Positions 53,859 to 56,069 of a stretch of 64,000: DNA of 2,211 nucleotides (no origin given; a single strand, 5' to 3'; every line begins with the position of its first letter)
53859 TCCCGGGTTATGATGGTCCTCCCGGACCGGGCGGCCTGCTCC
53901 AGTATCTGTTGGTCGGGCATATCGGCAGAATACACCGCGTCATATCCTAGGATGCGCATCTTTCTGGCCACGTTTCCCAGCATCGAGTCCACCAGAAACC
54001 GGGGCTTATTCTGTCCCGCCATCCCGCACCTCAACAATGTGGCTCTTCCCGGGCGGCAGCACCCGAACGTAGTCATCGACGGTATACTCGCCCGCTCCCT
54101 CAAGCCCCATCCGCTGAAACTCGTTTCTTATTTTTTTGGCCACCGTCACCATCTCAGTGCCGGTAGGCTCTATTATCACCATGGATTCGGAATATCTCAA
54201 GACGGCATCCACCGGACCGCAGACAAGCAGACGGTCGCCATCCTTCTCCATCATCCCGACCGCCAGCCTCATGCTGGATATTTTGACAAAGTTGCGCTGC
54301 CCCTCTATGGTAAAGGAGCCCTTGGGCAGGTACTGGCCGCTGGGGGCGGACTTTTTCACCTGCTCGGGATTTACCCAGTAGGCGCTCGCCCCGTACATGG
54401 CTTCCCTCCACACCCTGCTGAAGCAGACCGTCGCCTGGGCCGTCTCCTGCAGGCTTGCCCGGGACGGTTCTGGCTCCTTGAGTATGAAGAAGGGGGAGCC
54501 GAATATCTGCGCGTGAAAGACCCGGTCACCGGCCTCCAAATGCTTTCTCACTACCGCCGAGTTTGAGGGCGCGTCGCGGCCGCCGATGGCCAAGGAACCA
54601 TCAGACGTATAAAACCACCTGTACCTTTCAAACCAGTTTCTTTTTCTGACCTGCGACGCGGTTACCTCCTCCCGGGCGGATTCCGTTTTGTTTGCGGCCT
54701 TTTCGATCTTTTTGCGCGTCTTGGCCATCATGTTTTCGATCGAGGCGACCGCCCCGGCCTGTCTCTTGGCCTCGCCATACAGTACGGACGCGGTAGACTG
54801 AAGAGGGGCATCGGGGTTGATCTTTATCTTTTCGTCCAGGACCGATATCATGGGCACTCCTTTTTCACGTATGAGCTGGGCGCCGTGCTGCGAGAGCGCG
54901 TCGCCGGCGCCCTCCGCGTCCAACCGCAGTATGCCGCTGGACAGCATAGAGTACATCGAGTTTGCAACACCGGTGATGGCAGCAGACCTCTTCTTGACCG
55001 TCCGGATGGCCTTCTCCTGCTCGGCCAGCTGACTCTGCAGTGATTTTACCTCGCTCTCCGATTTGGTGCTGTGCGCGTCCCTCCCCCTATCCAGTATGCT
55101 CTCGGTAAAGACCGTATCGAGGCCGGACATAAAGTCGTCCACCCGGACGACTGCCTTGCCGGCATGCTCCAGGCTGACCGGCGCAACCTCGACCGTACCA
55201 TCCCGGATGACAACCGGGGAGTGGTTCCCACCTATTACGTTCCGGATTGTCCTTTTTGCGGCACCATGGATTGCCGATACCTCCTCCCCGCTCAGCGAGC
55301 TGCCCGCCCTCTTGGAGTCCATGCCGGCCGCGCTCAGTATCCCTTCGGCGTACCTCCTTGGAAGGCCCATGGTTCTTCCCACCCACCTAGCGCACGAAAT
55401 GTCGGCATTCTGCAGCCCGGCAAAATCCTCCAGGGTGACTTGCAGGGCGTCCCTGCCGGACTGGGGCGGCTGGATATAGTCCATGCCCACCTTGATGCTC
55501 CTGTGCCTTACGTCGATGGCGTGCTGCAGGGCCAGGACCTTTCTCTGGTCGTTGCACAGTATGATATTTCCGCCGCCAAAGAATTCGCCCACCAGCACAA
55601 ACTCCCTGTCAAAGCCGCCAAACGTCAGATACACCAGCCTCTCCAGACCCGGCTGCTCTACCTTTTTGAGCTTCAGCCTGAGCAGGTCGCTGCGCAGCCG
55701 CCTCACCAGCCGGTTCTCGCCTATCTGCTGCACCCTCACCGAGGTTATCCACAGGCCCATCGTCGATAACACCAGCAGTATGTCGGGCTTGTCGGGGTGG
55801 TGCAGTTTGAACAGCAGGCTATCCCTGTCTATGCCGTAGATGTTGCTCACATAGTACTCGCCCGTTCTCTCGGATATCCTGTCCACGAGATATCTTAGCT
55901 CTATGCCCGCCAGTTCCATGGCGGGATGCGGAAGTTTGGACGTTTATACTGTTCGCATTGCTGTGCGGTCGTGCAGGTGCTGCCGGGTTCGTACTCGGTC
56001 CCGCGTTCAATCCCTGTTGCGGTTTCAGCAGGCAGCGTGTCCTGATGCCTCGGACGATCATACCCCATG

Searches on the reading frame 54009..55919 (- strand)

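Call 49: search_protein_families(library=pfam, proteins=[window:54009-55919:-], max_evalue=0.001)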
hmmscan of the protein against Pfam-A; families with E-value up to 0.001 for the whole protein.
window:54009-55919:- (637 aa): 2 families
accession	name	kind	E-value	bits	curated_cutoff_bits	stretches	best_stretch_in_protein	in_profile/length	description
PF05833.16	NFACT_N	-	1.9e-28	99.9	31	1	7-416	4-422/456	NFACT N-terminal and middle domains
PF05670.18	NFACT-R_1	-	1.3e-26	93.8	29.8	1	433-540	2-112/112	NFACT protein RNA binding domain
